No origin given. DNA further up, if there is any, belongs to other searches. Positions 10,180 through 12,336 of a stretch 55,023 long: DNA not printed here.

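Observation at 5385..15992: Nine-gene minus-strand string in which every product carries an export signal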

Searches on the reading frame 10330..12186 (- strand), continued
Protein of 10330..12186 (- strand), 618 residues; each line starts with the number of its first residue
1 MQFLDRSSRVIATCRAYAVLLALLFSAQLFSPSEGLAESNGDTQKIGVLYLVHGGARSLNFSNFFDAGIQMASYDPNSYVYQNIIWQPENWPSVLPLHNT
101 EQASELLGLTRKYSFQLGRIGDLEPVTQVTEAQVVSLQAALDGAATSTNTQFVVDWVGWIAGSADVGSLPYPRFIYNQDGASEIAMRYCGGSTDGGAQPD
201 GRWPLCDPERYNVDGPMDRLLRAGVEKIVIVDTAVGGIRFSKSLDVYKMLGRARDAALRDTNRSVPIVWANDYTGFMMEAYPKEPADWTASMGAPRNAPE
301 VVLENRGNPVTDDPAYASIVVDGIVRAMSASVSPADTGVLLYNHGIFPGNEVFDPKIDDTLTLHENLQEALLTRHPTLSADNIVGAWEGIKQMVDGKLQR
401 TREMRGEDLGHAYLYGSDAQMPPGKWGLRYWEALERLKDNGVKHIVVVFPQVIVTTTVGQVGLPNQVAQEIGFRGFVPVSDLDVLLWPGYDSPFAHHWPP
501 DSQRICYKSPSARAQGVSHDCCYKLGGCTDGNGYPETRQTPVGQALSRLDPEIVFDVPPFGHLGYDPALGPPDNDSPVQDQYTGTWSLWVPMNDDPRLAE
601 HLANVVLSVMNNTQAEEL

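Call 44: search_solved_structures(query=A1, max_evalue=10, show_alignments=4)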
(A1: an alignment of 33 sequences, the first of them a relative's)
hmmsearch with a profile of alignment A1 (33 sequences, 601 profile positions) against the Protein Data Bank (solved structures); distinct sequences matched with E-value up to 10: 2.
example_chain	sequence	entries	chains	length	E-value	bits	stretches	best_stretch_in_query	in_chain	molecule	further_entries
2c0h_A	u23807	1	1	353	0.53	11.6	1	281-404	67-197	MANNAN ENDO-1,4-BETA-MANNOSIDASE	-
1d06_A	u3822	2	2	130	0.6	11.4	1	186-218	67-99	nitrogen fixation regulatory protein fixL | FIXL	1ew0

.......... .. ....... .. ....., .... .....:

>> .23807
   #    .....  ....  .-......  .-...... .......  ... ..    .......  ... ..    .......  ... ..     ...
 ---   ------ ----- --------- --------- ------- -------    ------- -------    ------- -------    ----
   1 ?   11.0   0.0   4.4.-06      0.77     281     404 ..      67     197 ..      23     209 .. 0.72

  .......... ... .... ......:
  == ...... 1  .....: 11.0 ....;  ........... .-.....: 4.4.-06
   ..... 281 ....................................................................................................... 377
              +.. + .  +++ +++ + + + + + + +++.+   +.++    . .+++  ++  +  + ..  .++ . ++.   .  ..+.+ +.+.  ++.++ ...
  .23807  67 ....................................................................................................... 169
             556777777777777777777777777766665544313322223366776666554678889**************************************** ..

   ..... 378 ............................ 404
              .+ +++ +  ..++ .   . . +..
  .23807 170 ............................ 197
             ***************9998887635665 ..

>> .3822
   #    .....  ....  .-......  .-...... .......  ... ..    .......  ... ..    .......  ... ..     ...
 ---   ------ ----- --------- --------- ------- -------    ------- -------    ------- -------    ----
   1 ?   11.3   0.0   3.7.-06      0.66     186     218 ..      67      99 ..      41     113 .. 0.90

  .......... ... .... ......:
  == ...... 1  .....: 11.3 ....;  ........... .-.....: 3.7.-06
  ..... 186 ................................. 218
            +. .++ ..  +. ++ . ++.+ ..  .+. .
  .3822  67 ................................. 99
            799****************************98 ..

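Call 50: search_protein_families(library=ncbifam, proteins=[window:10330-12186:-], max_evalue=0.01)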
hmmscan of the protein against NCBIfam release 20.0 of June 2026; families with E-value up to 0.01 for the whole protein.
window:10330-12186:- (618 aa): 0 families

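Call 62: find_encoding_contigs(protein=P0090, flank=7000, max_places=1)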
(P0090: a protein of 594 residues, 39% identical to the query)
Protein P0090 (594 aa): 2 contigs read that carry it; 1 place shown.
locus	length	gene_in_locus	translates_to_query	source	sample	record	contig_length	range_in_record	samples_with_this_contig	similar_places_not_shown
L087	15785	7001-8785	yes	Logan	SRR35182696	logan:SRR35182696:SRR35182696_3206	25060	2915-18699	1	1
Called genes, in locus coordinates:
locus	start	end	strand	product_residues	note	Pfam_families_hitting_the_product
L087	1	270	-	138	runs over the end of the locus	-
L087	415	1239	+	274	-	PF00561:Abhydrolase_1, PF12697:Abhydrolase_6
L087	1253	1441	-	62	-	-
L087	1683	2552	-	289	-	PF08894:DUF1838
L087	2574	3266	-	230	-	-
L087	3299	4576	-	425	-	PF03137:OATP (faint), PF00083:Sugar_tr, PF07690:MFS_1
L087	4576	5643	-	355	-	PF00795:CN_hydrolase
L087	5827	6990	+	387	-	PF00355:Rieske, PF19112:VanA_C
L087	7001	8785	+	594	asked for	-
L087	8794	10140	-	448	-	PF01235:Na_Ala_symp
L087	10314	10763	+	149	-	PF00072:Response_reg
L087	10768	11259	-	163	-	PF05163:DinB, PF12867:DinB_2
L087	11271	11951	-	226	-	PF25213:HVO_A0261_N (faint), PF12840:HTH_20, PF01022:HTH_5, PF12802:MarR_2, PF13412:HTH_24 (weak)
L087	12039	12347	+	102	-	PF07978:NIPSNAP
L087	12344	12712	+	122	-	PF03992:ABM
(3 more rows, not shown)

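Call 63: find_encoding_contigs(protein=P0031, flank=7000, max_places=1)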
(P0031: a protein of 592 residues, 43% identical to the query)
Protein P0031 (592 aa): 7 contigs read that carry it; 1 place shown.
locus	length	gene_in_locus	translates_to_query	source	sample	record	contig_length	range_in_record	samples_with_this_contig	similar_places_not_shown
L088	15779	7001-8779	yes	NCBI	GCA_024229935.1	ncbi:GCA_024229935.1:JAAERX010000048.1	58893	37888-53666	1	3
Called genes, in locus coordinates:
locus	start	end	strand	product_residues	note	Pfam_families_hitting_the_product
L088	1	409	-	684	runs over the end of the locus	PF00378:ECH_1, PF16113:ECH_2, PF02737:3HCDH_N, PF00725:3HCDH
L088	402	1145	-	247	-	PF03372:Exo_endo_phos, PF23226:Exo_endo_phos_PGAP2IP (weak), PF14529:Exo_endo_phos_2 (weak)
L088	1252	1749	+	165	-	PF08937:ThsB_TIR (weak)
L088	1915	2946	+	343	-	PF01266:DAO (faint), PF01494:FAD_binding_3 (faint), PF03486:HI0933_like (faint), PF07992:Pyr_redox_2, PF13738:Pyr_redox_3, PF13434:Lys_Orn_oxgnase (faint), PF00070:Pyr_redox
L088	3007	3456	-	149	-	PF07885:Ion_trans_2 (weak)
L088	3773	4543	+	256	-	-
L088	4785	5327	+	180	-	PF00719:Pyrophosphatase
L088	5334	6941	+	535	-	PF00005:ABC_tran, PF02463:SMC_N (faint), PF03193:RsgA_GTPase (faint), PF13191:AAA_16 (faint), PF13555:AAA_29 (faint), PF01926:MMR_HSR1 (faint), PF12848:ABC_tran_Xtn, PF00005:ABC_tran, +3 more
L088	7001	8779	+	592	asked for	-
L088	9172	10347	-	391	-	PF01546:Peptidase_M20, PF07687:M20_dimer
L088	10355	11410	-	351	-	PF23914:TPR_CcmH_CycH, PF13432:TPR_16 (faint), PF23892:Ig_CycH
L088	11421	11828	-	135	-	PF03918:CcmH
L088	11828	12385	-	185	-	PF00578:AhpC-TSA, PF08534:Redoxin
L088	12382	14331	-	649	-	PF01578:Cytochrom_C_asm, PF16327:CcmF_C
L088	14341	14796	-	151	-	PF03100:CcmE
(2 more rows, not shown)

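Call 64: find_encoding_contigs(protein=P0096, flank=7000, max_places=1)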
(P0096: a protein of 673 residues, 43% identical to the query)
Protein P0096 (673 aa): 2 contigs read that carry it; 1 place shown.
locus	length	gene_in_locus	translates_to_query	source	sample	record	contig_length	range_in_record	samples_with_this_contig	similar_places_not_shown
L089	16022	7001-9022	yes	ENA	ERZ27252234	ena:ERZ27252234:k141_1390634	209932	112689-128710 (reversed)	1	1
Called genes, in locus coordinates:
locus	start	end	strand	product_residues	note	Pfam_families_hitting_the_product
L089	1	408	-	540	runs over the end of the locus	PF00384:Molybdopterin, PF01568:Molydop_binding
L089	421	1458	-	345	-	PF13510:Fer2_4, PF10588:NADH-G_4Fe-4S_3, PF13237:Fer4_10 (weak), PF22117:Fer4_Nqo3, PF12838:Fer4_7, PF14697:Fer4_21, PF04879:Molybdop_Fe4S4, PF00384:Molybdopterin, +2 more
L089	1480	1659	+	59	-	-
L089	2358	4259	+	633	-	PF00149:Metallophos (weak)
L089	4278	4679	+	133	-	PF13279:4HBT_2, PF03061:4HBT, PF22636:FlK (weak)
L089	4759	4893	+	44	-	-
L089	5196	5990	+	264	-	PF00303:Thymidylat_synt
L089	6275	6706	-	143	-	-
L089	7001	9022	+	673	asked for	-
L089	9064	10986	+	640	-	PF02730:AFOR_N, PF01314:AFOR_C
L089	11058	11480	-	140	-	-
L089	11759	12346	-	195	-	-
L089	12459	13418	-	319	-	-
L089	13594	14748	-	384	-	PF00999:Na_H_Exchanger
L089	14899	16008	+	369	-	PF26549:Tricorn_N (weak)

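Call 66: search_protein_representatives(alignment_id=A1)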
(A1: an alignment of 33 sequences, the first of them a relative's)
Query: 33 sequences, 601 profile positions. Proteins with E-value up to 0.001 (for the whole library): 186; up to 1e-10: 147; up to 1e-30: 67. The best 150 are listed.
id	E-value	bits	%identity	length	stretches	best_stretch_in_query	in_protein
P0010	1.1e-246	836.1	-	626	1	8-596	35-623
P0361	3.1e-241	818.2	-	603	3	242-597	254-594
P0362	9.8e-241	816.6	-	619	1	8-598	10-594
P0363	2.9e-231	785.3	-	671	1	8-596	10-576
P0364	5.3e-224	761.3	-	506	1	9-524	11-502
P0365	7.4e-222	754.2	-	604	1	18-596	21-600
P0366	8.4e-220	747.4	-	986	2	26-496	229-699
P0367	3.5e-209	712.3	-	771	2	179-594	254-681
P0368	1.9e-193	660.4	-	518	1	159-597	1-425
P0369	1.7e-184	630.8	-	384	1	217-598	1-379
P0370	2.1e-148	511.6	-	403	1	15-413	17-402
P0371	1.8e-142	492.0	-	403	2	102-412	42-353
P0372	1.3e-118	413.3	-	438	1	151-567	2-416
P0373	1.6e-114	399.7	-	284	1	300-598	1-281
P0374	2.3e-113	395.9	-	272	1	321-597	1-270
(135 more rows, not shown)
